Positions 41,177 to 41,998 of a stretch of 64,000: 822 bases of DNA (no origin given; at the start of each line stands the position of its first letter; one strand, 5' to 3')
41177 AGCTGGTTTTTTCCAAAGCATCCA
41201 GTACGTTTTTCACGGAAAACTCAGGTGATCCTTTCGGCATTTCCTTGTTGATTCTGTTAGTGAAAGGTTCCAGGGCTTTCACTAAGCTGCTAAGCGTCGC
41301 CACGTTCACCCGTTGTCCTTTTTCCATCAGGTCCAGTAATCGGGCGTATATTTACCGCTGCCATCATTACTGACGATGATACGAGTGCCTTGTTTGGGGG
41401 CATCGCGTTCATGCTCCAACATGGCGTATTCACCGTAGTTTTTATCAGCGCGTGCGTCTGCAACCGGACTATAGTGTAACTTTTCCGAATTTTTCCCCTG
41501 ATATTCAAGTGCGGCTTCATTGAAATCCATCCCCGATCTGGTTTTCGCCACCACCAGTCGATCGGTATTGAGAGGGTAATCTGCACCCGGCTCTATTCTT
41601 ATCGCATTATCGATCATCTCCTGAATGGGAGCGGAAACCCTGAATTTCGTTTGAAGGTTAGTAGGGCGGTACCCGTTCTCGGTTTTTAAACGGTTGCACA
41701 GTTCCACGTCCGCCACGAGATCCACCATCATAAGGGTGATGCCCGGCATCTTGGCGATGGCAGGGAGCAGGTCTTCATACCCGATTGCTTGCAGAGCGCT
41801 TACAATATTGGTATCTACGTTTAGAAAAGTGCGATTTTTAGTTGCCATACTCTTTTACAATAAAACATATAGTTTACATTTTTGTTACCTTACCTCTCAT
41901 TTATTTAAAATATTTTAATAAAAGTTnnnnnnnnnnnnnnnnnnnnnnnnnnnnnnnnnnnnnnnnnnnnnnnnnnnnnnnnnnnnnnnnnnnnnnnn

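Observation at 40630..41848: Translationally coupled three-gene orphan operon directly upstream (15 bp) of dnaB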

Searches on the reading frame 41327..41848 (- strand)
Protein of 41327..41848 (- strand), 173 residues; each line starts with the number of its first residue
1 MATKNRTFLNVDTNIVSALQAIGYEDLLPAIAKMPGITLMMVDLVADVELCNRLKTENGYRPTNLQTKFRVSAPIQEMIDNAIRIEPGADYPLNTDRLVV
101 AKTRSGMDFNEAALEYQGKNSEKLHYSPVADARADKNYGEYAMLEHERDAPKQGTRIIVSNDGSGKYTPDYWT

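Call 4: search_protein_families(library=pfam, proteins=[window:41327-41848:-], max_evalue=0.1)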
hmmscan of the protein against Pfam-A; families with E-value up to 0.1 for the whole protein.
window:41327-41848:- (173 aa): 0 families

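Call 5: search_protein_families(library=phrogs, proteins=[window:41327-41848:-], max_evalue=0.1)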
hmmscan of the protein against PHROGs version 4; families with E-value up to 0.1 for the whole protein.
window:41327-41848:- (173 aa): 0 families

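Call 6: search_protein_families(library=ncbifam, proteins=[window:41327-41848:-], max_evalue=0.1)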
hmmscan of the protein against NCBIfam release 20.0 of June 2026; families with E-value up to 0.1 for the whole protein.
window:41327-41848:- (173 aa): 1 family
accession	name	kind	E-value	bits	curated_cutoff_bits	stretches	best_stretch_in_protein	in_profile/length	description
NF002238.0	PRK01146.2-2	equivalog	0.038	13.9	133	1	47-90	21-64/92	DNA-directed RNA polymerase subunit L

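Call 7: search_protein_families(library=padloc, proteins=[window:41327-41848:-], max_evalue=0.1)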
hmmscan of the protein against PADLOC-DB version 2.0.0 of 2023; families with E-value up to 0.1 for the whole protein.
window:41327-41848:- (173 aa): 0 families

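Call 8: find_homologous_proteins(query=window:41327-41848:-, max_evalue=0.01)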
Query window:41327-41848:- (173 aa): 2 proteins with E <= 0.01 among 57 candidates.
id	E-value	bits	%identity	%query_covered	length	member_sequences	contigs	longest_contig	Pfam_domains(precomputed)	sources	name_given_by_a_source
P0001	2.9e-110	383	100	100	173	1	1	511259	-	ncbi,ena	-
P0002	7.1e-86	304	80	99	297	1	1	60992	-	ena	-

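Call 10: find_encoding_contigs(protein=P0002, flank=10000)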
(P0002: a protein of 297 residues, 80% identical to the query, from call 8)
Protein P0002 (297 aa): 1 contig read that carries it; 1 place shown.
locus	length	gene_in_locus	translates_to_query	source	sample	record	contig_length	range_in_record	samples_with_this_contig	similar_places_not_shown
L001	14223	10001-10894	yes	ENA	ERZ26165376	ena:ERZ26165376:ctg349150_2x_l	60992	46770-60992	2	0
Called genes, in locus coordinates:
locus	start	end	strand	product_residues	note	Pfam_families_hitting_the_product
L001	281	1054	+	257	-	PF01012:ETF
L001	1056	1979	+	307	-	PF01012:ETF, PF00766:ETF_alpha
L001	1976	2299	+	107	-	PF01503:PRA-PH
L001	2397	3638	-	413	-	PF00579:tRNA-synt_1b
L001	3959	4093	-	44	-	-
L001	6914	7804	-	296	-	-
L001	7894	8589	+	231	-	PF00132:Hexapep (faint)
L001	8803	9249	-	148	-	PF01702:TGT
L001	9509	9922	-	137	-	PF01702:TGT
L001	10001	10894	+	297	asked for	-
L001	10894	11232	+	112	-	-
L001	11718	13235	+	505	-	PF00772:DnaB, PF13481:AAA_25, PF03796:DnaB_C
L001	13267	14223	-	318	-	?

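Call 11: find_encoding_contigs(protein=P0001, flank=10000)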
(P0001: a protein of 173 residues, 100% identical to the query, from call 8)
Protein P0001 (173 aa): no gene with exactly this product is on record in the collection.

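Call 20: search_protein_representatives(protein=P0002)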
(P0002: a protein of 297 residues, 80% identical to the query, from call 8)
Query: 297 residues. Proteins with E-value up to 0.001 (for the whole library): 3; up to 1e-10: 3; up to 1e-30: 1. The best 3 are listed.
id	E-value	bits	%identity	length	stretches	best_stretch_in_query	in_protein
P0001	7.0e-86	304.5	80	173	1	2-171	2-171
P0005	1.8e-17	80.1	39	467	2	4-94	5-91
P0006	1.9e-13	66.9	36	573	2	4-61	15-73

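Call 22: search_protein_families(library=pfam, proteins=[P0005, P0006, P0002], max_evalue=0.1)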
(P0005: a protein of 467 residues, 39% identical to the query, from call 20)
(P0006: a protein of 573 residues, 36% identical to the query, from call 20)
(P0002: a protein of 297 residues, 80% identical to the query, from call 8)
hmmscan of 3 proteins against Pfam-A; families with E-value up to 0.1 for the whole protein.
P0005 (467 aa): 0 families

P0006 (573 aa): 1 family
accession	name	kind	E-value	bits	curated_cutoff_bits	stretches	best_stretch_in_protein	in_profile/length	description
PF12631.12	MnmE_helical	-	0.021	15.4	40.1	1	347-433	105-192/211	MnmE helical domain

P0002 (297 aa): 0 families

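Call 24: find_homologous_proteins(query=A1, max_evalue=0.01)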
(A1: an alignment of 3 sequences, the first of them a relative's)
Query A1 (3 sequences) (297 aa, profile of the alignment): 3 proteins with E <= 0.01 among 8000 candidates.
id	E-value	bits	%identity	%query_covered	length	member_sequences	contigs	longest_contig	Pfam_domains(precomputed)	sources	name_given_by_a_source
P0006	4.4e-259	879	27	81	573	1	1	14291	-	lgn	-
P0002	7.9e-118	413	100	100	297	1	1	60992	-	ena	-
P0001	3.1e-56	210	80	58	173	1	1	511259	-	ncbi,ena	-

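Call 27: find_encoding_contigs(protein=P0006, flank=10000)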
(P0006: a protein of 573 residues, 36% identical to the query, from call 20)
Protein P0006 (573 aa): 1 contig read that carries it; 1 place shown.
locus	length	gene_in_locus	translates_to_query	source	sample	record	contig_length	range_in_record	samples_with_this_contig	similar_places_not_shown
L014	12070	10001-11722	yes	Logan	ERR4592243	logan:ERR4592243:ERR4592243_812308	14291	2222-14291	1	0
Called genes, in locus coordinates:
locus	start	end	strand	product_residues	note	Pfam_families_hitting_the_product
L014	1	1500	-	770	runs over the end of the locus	PF08267:Meth_synt_1, PF01717:Meth_synt_2, PF08267:Meth_synt_1 (weak)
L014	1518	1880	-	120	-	PF01502:PRA-CH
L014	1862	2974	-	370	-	PF02492:cobW, PF07683:CobW_C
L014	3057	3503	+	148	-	-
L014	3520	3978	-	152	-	PF01475:FUR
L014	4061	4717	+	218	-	PF00005:ABC_tran, PF13304:AAA_21 (faint)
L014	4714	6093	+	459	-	PF12704:MacB_PCD, PF02687:FtsX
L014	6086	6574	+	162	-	-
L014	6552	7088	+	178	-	PF11736:DUF3299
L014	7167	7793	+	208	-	PF04832:SOUL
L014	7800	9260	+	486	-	PF02696:SelO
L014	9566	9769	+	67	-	-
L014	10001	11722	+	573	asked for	-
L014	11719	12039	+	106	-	-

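Call 28: find_encoding_contigs(protein=P0005, flank=10000)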
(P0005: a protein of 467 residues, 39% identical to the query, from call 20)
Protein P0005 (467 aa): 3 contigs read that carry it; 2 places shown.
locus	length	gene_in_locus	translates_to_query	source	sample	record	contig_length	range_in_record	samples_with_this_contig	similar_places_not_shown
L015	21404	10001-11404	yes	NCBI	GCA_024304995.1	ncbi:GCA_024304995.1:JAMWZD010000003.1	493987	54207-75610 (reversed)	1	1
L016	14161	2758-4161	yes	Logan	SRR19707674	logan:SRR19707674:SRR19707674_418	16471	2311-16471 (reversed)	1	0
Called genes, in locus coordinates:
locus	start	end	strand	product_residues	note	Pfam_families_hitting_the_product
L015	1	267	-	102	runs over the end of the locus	-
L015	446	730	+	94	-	-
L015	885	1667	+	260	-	PF01925:TauE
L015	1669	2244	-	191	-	-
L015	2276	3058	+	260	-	PF01987:AIM24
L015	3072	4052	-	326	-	PF00348:polyprenyl_synt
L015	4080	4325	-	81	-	PF02609:Exonuc_VII_S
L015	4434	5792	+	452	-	PF02881:SRP54_N, PF00448:SRP54, PF02978:SRP_SPB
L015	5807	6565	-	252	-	PF00005:ABC_tran, PF13304:AAA_21 (faint), PF12399:BCA_ABC_TP_C (weak)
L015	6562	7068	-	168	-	PF03968:LptD_N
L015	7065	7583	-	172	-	PF06835:LptC (weak)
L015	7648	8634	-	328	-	PF13580:SIS_2 (faint), PF01380:SIS, PF00571:CBS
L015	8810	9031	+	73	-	-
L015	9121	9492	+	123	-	PF04977:DivIC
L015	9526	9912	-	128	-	-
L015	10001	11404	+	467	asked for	-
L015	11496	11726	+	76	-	-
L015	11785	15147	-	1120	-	PF00669:Flagellin_N, PF00353:HemolysinCabind (weak)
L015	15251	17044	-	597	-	PF00664:ABC_membrane, PF00005:ABC_tran, PF02463:SMC_N (weak)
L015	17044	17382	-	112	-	PF01491:Frataxin_Cyay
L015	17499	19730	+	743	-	PF00912:Transgly, PF00905:Transpeptidase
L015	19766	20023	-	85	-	-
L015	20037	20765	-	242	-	PF00813:FliP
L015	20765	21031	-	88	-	-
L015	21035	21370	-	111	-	PF05400:FliT (weak)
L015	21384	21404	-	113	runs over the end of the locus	PF01312:Bac_export_2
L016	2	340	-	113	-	?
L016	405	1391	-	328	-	PF13580:SIS_2 (faint), PF01380:SIS, PF00571:CBS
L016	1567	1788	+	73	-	-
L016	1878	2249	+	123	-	PF04977:DivIC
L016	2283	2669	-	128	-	-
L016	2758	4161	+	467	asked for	-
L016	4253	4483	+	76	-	-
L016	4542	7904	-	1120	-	PF00669:Flagellin_N, PF00353:HemolysinCabind (weak)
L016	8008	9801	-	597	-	PF00664:ABC_membrane, PF00005:ABC_tran, PF02463:SMC_N (weak)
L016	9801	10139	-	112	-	PF01491:Frataxin_Cyay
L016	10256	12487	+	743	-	PF00912:Transgly, PF00905:Transpeptidase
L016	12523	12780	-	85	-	-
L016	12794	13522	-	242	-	PF00813:FliP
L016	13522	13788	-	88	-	-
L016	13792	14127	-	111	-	PF05400:FliT (weak)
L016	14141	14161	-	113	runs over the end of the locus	PF01312:Bac_export_2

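Call 34: find_related_loci(query=A1, collection=viral_contigs, flank=8000)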
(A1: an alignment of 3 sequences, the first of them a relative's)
Query A1 (297 aa) in viral_contigs; peptide patterns used: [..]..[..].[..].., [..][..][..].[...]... (x = any residue, [..] = any of these).
224 stretches matched a pattern, but none encodes a relative of the query by tblastn (E <= 1e-3).

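Call 35: find_related_loci(query=A1, collection=metagenome_contigs, flank=8000)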
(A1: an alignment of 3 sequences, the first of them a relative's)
Query A1 (297 aa) in metagenome_contigs; peptide patterns used: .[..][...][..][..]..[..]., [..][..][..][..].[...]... (x = any residue, [..] = any of these).
600 stretches matched a pattern, but none encodes a relative of the query by tblastn (E <= 1e-3).

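Call 39: search_solved_structures(query=A1, max_evalue=10)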
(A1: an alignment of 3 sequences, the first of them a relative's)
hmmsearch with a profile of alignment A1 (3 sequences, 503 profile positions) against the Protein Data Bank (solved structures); distinct sequences matched with E-value up to 10: 3.
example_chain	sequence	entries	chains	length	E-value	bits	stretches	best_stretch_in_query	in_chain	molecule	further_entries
6gmo_A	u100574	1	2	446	0.47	12.7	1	323-435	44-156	Glutamate--cysteine ligase, chloroplastic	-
2gwc_A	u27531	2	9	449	0.47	12.6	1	323-435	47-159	Glutamate cysteine ligase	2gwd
9ufc_A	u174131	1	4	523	1.5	11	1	323-435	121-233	Glutamate--cysteine ligase, chloroplastic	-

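Call 43: predict_structure(alignment_id=A2)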
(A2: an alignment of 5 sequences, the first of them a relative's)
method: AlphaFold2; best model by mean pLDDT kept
length: 297 residues; sequences in the alignment: 5
mean_pLDDT: 60.5   pTM: 0.63
mean pLDDT of the five models: 60.5, 60.5, 59.0, 47.1, 44.1
residues with pLDDT >= 90: 9; 70-90: 106; 50-70: 69; < 50: 113
segments of 3 or more residues with pLDDT < 50: 57-68, 102-117, 119-122, 124-137, 163-178, 225-247, 274-297
pLDDT, mean of each block of 10 residues (from residue 1): 67 78 86 81 67 50 46 79 64 56 44 48 44 42 61 71 45 47 73 88 89 86 49 31 44 82 72 45 38 34
secondary structure, 60 per line:
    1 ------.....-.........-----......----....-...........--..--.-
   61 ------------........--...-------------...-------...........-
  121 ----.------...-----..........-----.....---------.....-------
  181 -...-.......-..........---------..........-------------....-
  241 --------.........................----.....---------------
elements in order: E7-11 H13-21 H27-32 E37-40 H42-52 H73-80 E83-85 E99-101 H109-119 H140-149 E155-159 H169-173 E182-184 H186-192 H194-203 H213-222 H236-239 H249-273 H278-282

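Call 46: fold_search(model_id=the predicted structure, library=pdb)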
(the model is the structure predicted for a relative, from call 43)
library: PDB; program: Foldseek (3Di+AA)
matches with E <= 10: 655; with E <= 0.001: 0
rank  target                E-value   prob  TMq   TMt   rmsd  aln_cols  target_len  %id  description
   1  9r0p_D                1.3e-02  0.41  0.25  0.31  12.8       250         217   13  human FAM118B trimeric filament (released 2025-11-26)
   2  5ume_D                1.7e-02  0.18  0.19  0.20  16.6       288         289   11  Crystal Structure of 5,10-Methylenetetrahydrofolate Reductase MetF from Haemophilus influenzae (released 2017-02-22)
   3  3c2q_A                1.8e-02  0.41  0.25  0.23  14.8       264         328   11  Crystal structure of conserved putative LOR/SDH protein from Methanococcus maripaludis S2 (released 2008-02-05)
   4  2fmn_C                3.2e-02  0.16  0.20  0.21  16.8       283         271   10  Ala177Val mutant of E. coli Methylenetetrahydrofolate Reductase complex with LY309887 (released 2006-04-25)
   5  5ume_C                4.9e-02  0.12  0.18  0.18  16.4       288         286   11  Crystal Structure of 5,10-Methylenetetrahydrofolate Reductase MetF from Haemophilus influenzae (released 2017-02-22)
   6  1zrq_B                5.5e-02  0.08  0.15  0.16  16.9       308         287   10  Escherichia coli Methylenetetrahydrofolate Reductase (reduced) complexed with NADH, pH 6.0 (released 2005-08-09)
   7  6pey_B                7.1e-02  0.11  0.18  0.18  17.3       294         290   10  MTHFR with mutation Asp120Ala (released 2019-09-25)
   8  2fmo_B                7.5e-02  0.11  0.18  0.19  17.0       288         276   10  Ala177Val mutant of E. coli Methylenetetrahydrofolate Reductase (released 2006-04-25)
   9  3fsu_E                7.5e-02  0.11  0.18  0.19  17.2       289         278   10  Crystal Structure of Escherichia coli Methylenetetrahydrofolate Reductase Double Mutant Phe223LeuGlu28Gln complexed wi (released 2009-08-25)
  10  1zp4_B                7.5e-02  0.08  0.15  0.15  16.6       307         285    8  Glu28Gln mutant of E. coli Methylenetetrahydrofolate Reductase (oxidized) complex with Methyltetrahydrofolate (released 2005-08-09)
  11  1zp3_C                8.5e-02  0.10  0.18  0.18  16.4       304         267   10  E. coli Methylenetetrahydrofolate Reductase (oxidized) (released 2005-08-09)
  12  1zp4_C                9.0e-02  0.10  0.18  0.19  16.9       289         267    9  Glu28Gln mutant of E. coli Methylenetetrahydrofolate Reductase (oxidized) complex with Methyltetrahydrofolate (released 2005-08-09)
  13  3pm6_A                9.0e-02  0.06  0.14  0.15  16.0       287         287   12  Crystal structure of a putative fructose-1,6-biphosphate aldolase from Coccidioides immitis solved by combined SAD MR (released 2010-12-15)
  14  1zp4_A                9.6e-02  0.10  0.18  0.19  16.6       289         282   11  Glu28Gln mutant of E. coli Methylenetetrahydrofolate Reductase (oxidized) complex with Methyltetrahydrofolate (released 2005-08-09)
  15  6pey_C                9.6e-02  0.08  0.16  0.16  17.6       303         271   12  MTHFR with mutation Asp120Ala (released 2019-09-25)
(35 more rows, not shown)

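Call 49: search_protein_families(library=pfam, alignment_id=A3, max_evalue=10)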
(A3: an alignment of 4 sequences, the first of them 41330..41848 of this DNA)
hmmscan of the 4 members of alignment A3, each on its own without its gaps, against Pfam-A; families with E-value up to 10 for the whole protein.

A. member 1, window:41330-41848:- (173 aa): 0 families

B. families by the number of members that match (of 4 scanned): 0 families

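Call 51: fold_search(model_id=the predicted structure, library=viral)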
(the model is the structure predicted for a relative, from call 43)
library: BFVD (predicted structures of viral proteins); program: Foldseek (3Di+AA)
matches with E <= 10: 205; with E <= 0.001: 0
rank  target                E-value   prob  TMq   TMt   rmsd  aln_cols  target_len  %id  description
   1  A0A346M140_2          5.1e-02  0.04  0.11  0.06  24.8       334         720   10  Genome polyprotein (Fragment) [parechovirus A1]
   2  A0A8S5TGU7            1.6e-01  0.04  0.13  0.14  16.5       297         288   10  TMPK protein [Myoviridae sp. ctIty1]
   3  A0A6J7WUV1            2.0e-01  0.08  0.19  0.15  26.1       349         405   10  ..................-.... domain-containing protein [uncultured Caudovirales phage]
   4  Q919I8                2.9e-01  0.03  0.10  0.10  20.1       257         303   11  CUN087 similar to AcMNPV ORF98 [Culex nigripalpus nucleopolyhedrovirus (isolate Florida/1997)]
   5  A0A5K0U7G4            3.2e-01  0.02  0.10  0.05  27.8       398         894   11  IstB-like ATP-binding domain-containing protein [Yasminevirus sp. GU-2018]
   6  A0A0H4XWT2            3.7e-01  0.02  0.10  0.09  28.8       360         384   11  Uncharacterized protein [Salmon gill poxvirus]
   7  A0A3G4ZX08            3.9e-01  0.10  0.23  0.22  15.4       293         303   10  Uncharacterized protein [Faunusvirus sp.]
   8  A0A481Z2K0            4.1e-01  0.11  0.21  0.22  19.0       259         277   10  Uncharacterized protein [Pithovirus LCPAC101]
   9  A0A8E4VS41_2          4.7e-01  0.01  0.10  0.05  35.0       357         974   10  Genome polyprotein (Fragment) [Netherby virus]
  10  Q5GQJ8                5.0e-01  0.07  0.18  0.15  17.3       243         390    9  Cytitidyltransferase [Synechococcus phage S-PM2]
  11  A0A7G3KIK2            5.0e-01  0.02  0.11  0.05  23.6       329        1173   12  Polyprotein (Fragment) [Pleurotus picornavirus A]
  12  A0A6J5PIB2            5.3e-01  0.12  0.16  0.22  13.7       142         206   14  Uncharacterized protein [uncultured Caudovirales phage]
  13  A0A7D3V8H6            5.3e-01  0.08  0.19  0.19  12.7       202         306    9  Uncharacterized protein [Fadolivirus FV1/VV64]
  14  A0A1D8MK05            6.4e-01  0.03  0.15  0.10  23.8       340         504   11  Putative rep protein [uncultured virus]
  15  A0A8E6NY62            6.8e-01  0.06  0.13  0.13  19.8       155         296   14  (no name in the UniProt tables at hand)
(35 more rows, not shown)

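Call 82: search_protein_families(library=padloc, proteins=[P0002, P0005, P0006, L014:11719-12036:+, L015:11496-11723:+, L015:9529-9912:-], max_evalue=1)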
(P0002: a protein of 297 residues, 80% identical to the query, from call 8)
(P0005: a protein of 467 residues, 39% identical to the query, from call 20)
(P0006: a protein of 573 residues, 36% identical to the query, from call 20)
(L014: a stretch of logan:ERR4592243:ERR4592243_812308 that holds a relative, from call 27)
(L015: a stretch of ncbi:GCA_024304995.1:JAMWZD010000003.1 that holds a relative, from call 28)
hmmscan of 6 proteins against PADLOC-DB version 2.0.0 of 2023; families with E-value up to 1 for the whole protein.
P0002 (297 aa): 0 families

P0005 (467 aa): 0 families

P0006 (573 aa): 0 families

L014:11719-12036:+ (106 aa): 0 families

L015:11496-11723:+ (76 aa): 0 families

L015:9529-9912:- (128 aa): 0 families

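Call 83: search_protein_families(library=ncbifam, proteins=[P0002, P0005, P0006, L014:11719-12036:+, L015:11496-11723:+, L015:9529-9912:-], max_evalue=1)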
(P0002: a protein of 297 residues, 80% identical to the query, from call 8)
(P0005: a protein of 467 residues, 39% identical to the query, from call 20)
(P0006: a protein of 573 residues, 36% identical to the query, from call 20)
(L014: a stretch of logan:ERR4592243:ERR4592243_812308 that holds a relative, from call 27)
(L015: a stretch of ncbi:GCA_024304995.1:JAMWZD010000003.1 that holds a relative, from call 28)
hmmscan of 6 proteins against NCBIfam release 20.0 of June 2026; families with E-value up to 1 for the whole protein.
P0002 (297 aa): 0 families

P0005 (467 aa): 0 families

P0006 (573 aa): 1 family
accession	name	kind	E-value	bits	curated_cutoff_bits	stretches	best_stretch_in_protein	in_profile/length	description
NF008872.0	PRK11908.1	equivalog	0.081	11.9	294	1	444-525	27-105/349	bifunctional UDP-4-keto-pentose/UDP-xylose synthase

L014:11719-12036:+ (106 aa): 0 families

L015:11496-11723:+ (76 aa): 1 family
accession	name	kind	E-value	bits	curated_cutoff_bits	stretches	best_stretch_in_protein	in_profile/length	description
NF000272.2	OqxA_adapt_sub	exception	0.16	10.9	835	1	8-59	104-156/391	multidrug efflux RND transporter periplasmic adaptor subunit OqxA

L015:9529-9912:- (128 aa): 1 family
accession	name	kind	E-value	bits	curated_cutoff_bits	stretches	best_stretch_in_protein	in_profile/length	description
TIGR02021.1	BchM-ChlM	equivalog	0.03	13.7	158.9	1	12-59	123-170/218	magnesium protoporphyrin IX methyltransferase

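Call 84: search_protein_families(library=phrogs, proteins=[P0002, P0005, P0006, L014:11719-12036:+, L015:11496-11723:+, L015:9529-9912:-], max_evalue=1)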
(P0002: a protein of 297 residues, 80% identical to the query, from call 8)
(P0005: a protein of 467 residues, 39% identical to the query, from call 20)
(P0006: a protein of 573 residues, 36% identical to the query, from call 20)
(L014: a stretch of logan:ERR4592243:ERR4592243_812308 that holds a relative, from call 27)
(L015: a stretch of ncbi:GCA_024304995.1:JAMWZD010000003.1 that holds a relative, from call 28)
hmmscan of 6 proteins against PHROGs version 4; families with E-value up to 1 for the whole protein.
P0002 (297 aa): 3 families
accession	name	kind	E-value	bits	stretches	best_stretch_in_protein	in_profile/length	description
phrog_1096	-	unknown function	0.031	15.5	1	67-84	12-29/72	-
phrog_38542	-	unknown function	0.062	14.3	0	201-225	2-26/48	-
phrog_6251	-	DNA, RNA and nucleotide metabolism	0.073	13.5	1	189-269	95-172/284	replisome organizer DnaA-like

P0005 (467 aa): 1 family
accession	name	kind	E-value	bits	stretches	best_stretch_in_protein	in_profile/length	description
phrog_269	-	DNA, RNA and nucleotide metabolism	0.14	12.8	1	184-229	72-118/211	DNA helicase loader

P0006 (573 aa): 1 family
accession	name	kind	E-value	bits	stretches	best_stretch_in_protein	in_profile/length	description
phrog_31968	-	unknown function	0.029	15.5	1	10-107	10-105/105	-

L014:11719-12036:+ (106 aa): 3 families
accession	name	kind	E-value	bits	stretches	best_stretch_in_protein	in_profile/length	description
phrog_4476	-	unknown function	0.05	14.9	1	19-57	32-70/90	-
phrog_32901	-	unknown function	0.11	13.8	1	65-94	15-44/82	-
phrog_7812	-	unknown function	0.25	12.9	1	21-51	72-102/105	-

L015:11496-11723:+ (76 aa): 1 family
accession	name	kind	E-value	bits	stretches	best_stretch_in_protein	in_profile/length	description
phrog_6373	-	unknown function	0.73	11.1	1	4-60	39-94/116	-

L015:9529-9912:- (128 aa): 3 families
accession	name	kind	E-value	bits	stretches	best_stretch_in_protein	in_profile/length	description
phrog_33009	-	unknown function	0.039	15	1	56-114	16-73/145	-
phrog_9973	-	unknown function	0.077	13.9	1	45-68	13-36/49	-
phrog_23682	-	unknown function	0.18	12.9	1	43-91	27-76/79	-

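Call 88: search_dna_similar(query=P0006, collection=plasmids, mode=protein, max_evalue=0.01)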
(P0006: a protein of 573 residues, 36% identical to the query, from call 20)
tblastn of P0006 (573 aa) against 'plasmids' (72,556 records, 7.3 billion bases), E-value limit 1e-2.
No match.

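Call 89: search_dna_similar(query=P0006, collection=phages, mode=protein, max_evalue=0.01)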
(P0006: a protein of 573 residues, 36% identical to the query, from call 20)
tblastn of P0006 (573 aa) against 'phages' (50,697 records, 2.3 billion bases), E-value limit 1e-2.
No match.

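Call 90: search_dna_similar(query=P0002, collection=plasmids, mode=protein, max_evalue=0.01)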
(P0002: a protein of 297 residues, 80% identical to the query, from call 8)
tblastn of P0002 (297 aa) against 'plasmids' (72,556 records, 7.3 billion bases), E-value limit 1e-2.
No match.
